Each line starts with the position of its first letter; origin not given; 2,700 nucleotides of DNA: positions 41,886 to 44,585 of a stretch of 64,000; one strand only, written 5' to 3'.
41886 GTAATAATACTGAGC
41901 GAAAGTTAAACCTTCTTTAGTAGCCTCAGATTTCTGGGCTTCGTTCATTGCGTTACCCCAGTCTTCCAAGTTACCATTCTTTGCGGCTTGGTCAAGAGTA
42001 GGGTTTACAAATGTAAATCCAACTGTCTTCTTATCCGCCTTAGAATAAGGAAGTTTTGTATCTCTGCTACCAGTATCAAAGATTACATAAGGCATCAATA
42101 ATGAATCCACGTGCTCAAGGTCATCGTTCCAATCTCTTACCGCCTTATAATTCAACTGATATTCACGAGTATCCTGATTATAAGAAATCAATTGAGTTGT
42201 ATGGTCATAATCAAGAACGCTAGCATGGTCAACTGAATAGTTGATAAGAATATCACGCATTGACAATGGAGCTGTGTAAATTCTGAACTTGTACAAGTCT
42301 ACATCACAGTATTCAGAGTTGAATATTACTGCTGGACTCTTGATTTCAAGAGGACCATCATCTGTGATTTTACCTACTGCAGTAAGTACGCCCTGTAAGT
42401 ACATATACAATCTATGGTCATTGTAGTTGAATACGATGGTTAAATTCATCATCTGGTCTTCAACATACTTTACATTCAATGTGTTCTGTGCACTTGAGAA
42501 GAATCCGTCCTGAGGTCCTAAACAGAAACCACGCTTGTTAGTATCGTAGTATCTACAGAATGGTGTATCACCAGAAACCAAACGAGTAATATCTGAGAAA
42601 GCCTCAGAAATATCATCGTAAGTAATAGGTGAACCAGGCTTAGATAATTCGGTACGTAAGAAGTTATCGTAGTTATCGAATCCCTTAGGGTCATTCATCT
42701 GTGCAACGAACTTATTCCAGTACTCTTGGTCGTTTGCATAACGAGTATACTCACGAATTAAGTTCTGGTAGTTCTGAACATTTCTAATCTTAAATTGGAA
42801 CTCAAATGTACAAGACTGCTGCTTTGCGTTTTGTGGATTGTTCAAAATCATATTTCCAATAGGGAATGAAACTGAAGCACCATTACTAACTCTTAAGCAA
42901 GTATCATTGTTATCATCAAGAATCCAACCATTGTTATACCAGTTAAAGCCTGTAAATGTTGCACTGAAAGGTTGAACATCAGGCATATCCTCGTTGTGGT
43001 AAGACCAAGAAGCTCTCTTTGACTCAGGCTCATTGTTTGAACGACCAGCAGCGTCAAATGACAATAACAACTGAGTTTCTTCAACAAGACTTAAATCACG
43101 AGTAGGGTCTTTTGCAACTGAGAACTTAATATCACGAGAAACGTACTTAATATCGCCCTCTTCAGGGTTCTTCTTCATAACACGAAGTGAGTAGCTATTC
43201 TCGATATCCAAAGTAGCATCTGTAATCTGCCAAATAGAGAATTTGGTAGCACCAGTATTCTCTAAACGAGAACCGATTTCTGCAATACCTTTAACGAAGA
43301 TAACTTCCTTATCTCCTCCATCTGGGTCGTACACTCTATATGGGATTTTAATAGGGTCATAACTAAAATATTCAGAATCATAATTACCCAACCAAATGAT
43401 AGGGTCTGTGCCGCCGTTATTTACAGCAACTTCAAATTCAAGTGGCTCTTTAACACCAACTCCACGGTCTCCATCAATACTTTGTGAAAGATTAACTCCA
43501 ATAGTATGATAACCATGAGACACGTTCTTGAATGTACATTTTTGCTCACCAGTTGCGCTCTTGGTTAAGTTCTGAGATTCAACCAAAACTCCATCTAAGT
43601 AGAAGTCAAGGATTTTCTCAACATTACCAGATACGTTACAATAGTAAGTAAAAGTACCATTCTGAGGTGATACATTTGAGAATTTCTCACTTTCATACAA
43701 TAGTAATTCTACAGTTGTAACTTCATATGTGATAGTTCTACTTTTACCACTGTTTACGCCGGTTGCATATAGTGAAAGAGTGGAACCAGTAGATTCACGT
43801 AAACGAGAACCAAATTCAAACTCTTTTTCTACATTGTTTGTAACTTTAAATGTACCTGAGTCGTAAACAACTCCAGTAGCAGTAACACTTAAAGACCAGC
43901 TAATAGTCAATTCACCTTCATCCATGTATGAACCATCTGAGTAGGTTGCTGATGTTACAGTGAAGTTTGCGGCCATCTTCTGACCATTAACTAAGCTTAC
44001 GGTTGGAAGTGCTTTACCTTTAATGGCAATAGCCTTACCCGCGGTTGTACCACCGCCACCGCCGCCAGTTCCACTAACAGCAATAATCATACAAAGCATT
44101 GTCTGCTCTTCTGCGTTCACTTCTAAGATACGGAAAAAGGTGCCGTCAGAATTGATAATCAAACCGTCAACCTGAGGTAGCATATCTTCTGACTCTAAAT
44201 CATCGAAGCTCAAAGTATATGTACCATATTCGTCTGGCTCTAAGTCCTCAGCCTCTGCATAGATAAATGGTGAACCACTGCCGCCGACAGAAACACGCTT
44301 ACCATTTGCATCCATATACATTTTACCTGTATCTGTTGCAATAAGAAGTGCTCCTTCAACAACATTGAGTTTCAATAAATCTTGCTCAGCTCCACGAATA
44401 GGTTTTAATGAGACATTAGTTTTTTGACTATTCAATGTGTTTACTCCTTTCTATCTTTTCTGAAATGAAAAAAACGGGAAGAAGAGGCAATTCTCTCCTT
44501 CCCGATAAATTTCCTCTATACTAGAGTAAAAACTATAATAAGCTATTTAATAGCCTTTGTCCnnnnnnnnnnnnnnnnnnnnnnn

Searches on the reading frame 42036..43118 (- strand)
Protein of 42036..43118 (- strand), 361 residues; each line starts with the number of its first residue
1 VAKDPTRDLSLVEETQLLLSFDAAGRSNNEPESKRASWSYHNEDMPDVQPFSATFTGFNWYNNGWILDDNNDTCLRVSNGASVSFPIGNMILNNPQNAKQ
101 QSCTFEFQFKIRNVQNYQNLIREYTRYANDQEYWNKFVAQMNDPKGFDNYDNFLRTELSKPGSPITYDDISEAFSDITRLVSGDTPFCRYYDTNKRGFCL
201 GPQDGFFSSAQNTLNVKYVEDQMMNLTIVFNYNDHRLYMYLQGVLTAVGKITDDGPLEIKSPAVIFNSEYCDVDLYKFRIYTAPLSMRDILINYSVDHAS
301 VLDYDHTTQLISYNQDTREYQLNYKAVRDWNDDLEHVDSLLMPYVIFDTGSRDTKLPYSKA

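Call 47: search_protein_families(library=pfam, proteins=[window:42036-43118:-], max_evalue=1)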
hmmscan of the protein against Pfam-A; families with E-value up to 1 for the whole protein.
window:42036-43118:- (361 aa): 2 families
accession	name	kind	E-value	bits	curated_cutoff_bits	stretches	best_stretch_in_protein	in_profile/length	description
PF13385.13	Laminin_G_3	-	0.038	14.6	27.6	1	219-290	77-150/151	Concanavalin A-like lectin/glucanases superfamily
PF22560.2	GMT-wHTH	-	0.05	14.5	27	1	96-143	5-53/82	GMT-like wHTH domain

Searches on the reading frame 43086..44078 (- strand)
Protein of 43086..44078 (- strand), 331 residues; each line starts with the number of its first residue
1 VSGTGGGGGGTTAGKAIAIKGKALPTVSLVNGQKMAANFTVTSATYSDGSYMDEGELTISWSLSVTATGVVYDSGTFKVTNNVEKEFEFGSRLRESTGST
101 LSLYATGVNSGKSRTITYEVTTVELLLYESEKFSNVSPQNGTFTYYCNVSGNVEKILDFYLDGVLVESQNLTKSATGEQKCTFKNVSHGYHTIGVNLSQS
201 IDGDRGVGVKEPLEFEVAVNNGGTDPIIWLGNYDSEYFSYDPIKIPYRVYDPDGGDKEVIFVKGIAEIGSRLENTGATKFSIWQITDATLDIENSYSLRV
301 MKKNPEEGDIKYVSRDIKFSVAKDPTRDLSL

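Call 47: search_protein_families(library=pfam, proteins=[window:43086-44078:-], max_evalue=1)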
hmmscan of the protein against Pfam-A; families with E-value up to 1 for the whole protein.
window:43086-44078:- (331 aa): 2 families
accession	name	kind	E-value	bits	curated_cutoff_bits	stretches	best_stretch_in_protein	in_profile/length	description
PF11441.14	MxiM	-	0.028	15.2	25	1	18-89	37-107/115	Pilot protein MxiM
PF01917.21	Arch_flagellin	-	0.51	11.1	29.5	1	71-162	39-121/162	Archaebacterial flagellin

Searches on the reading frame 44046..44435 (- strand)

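Call 47: search_protein_families(library=pfam, proteins=[window:44046-44435:-], max_evalue=1)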
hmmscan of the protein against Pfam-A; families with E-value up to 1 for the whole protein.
window:44046-44435:- (130 aa): 1 family
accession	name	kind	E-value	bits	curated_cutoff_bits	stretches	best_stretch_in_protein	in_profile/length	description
PF16743.10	PliI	-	0.11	12.6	27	1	62-124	19-85/123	Periplasmic lysozyme inhibitor of I-type lysozyme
